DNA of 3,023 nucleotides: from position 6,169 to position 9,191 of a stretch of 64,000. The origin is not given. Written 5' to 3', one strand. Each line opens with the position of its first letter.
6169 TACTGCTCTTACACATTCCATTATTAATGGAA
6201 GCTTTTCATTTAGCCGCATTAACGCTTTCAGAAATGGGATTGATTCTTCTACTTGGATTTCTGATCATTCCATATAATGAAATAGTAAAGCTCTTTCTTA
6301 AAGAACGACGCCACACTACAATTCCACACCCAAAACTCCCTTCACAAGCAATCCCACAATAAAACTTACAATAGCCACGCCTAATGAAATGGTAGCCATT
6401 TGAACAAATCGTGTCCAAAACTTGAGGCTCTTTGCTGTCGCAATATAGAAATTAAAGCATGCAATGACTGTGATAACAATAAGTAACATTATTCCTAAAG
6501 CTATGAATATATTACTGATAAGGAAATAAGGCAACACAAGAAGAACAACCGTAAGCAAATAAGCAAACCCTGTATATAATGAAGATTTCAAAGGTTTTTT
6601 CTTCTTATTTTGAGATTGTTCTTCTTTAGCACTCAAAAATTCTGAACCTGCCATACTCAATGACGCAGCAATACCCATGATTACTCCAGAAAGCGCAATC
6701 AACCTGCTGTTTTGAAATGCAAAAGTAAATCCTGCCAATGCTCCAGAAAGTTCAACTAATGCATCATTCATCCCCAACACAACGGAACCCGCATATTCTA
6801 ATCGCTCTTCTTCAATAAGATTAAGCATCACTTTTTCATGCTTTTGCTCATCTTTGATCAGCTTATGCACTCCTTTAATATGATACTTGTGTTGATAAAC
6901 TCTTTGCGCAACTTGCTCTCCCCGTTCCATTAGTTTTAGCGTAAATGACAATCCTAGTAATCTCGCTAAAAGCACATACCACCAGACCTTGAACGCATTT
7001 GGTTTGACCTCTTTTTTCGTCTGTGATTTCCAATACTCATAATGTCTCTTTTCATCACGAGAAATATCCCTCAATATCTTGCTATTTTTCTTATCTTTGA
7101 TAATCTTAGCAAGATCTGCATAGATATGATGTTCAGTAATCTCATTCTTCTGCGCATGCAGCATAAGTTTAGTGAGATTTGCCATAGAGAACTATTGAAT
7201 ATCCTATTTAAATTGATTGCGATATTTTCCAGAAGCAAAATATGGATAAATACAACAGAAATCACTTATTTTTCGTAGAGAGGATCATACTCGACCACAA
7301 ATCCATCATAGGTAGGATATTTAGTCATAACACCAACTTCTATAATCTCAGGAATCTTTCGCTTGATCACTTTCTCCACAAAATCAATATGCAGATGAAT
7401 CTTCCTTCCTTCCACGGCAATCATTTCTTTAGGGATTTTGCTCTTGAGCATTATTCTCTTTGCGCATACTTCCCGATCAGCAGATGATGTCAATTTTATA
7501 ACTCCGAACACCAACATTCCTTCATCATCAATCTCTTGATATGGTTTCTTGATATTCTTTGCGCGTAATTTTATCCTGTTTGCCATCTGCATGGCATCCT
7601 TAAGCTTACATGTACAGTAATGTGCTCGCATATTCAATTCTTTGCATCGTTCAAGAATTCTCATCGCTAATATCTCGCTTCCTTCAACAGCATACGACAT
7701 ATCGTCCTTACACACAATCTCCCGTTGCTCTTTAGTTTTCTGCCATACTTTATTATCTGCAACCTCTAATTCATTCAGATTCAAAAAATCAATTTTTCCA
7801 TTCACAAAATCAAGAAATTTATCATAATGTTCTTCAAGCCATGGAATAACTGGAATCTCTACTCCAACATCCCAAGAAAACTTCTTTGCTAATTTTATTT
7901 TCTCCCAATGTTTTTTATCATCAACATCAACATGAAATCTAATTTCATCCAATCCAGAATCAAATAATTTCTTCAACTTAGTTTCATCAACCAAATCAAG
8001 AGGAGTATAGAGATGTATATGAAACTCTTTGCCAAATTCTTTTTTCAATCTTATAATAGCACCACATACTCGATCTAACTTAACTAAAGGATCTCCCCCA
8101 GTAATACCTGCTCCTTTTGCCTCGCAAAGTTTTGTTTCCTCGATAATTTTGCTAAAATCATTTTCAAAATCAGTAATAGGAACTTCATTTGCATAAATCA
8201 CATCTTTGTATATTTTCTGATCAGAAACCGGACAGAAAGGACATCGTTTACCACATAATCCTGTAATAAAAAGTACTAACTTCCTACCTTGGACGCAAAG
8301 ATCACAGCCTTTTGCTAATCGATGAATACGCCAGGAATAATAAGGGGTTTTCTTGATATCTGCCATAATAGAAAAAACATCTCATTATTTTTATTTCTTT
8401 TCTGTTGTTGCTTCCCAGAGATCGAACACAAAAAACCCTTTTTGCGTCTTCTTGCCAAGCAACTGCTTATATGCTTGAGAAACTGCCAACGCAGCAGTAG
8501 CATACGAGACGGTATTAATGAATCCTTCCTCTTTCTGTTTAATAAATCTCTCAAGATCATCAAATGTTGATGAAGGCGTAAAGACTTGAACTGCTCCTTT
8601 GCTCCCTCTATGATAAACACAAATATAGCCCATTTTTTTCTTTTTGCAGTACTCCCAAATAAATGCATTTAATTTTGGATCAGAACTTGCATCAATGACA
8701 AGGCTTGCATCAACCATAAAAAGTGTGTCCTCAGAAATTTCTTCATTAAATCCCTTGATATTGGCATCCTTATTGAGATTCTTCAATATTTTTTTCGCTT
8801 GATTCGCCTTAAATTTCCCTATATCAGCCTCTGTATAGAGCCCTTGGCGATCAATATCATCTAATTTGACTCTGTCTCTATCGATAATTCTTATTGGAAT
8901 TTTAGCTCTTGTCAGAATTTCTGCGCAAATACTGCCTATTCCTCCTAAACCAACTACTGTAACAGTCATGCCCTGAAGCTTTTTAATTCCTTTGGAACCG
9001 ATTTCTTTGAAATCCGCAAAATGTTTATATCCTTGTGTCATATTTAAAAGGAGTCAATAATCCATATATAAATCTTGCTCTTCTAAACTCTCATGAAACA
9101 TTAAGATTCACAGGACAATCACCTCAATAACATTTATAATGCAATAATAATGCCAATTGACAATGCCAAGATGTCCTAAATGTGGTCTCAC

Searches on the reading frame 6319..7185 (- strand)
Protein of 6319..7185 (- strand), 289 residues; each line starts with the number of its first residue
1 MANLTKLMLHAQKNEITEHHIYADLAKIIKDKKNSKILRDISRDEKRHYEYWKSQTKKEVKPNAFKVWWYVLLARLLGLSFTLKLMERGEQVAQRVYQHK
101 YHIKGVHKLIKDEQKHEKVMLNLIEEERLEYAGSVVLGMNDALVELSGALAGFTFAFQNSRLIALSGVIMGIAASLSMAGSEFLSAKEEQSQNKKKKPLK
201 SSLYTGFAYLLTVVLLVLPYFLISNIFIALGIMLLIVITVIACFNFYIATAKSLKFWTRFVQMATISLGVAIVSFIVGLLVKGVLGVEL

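Call 54: search_protein_families(library=pfam, proteins=[window:6319-7185:-], max_evalue=0.001)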
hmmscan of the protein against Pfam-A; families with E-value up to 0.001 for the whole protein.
window:6319-7185:- (289 aa): 3 families
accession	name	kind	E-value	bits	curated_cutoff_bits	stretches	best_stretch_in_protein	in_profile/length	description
PF01988.24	VIT1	-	5e-14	53.1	28.1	2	134-195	3-65/214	VIT family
PF03232.19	COQ7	-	5.8e-06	26.5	23.5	0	14-79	13-79/169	Ubiquinone biosynthesis protein COQ7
PF02915.23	Rubrerythrin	-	8.4e-05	23.4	22.8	0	3-52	84-133/137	Rubrerythrin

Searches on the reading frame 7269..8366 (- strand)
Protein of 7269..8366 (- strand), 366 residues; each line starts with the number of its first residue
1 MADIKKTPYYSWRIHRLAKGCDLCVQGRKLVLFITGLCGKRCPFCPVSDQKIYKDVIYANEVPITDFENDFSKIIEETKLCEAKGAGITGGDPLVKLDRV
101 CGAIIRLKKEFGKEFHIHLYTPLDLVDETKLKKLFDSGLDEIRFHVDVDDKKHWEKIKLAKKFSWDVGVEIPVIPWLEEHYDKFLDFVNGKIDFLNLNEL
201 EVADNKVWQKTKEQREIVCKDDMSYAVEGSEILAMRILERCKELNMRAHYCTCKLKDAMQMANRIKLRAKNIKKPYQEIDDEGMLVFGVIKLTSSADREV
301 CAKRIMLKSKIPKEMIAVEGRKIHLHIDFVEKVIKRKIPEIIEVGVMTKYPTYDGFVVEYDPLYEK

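Call 54: search_protein_families(library=pfam, proteins=[window:7269-8366:-], max_evalue=0.001)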
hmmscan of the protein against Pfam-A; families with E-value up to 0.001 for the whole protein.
window:7269-8366:- (366 aa): 2 families
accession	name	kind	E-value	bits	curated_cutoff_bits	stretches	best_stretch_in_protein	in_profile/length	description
PF04055.27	Radical_SAM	-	1.8e-11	45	29.5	1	34-158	3-121/166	Radical SAM superfamily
PF13353.11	Fer4_12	-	0.00034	21.3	22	1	27-155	5-122/137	4Fe-4S single cluster domain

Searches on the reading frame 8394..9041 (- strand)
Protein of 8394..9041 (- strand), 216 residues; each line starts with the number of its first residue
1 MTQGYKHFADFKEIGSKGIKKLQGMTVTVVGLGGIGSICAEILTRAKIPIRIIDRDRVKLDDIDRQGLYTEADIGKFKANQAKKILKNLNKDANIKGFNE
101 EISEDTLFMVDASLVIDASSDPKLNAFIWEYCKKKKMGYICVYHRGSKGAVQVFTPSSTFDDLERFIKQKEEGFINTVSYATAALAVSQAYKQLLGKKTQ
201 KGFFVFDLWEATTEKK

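Call 54: search_protein_families(library=pfam, proteins=[window:8394-9041:-], max_evalue=0.001)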
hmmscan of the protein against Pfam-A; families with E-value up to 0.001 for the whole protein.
window:8394-9041:- (216 aa): 8 families
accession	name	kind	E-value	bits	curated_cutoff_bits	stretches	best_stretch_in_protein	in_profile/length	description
PF00899.27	ThiF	-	1.2e-32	113.4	28.1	1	10-212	6-223/238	ThiF family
PF03435.24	Sacchrp_dh_NADP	-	2.6e-06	28.2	25.1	1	27-142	1-98/129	Saccharopine dehydrogenase NADP binding domain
PF13241.12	NAD_binding_7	-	1e-05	26.5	22.1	1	21-137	4-87/104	Putative NAD(P)-binding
PF02558.23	ApbA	-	2.4e-05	24.4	22.2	1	27-83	1-56/150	Ketopantoate reductase PanE/ApbA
PF02826.25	2-Hacid_dh_C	-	7.7e-05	22.6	25.1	1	18-68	30-80/178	D-isomer specific 2-hydroxyacid dehydrogenase, NAD binding domain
PF02737.24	3HCDH_N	-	8.1e-05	23.1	22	1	26-98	1-76/180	3-hydroxyacyl-CoA dehydrogenase, NAD binding domain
PF02254.24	TrkA_N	-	0.0002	22.1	23.8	0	27-68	1-42/116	TrkA-N domain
PF03446.21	NAD_binding_2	-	0.00044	20.7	21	1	27-139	2-114/161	NAD binding domain of 6-phosphogluconate dehydrogenase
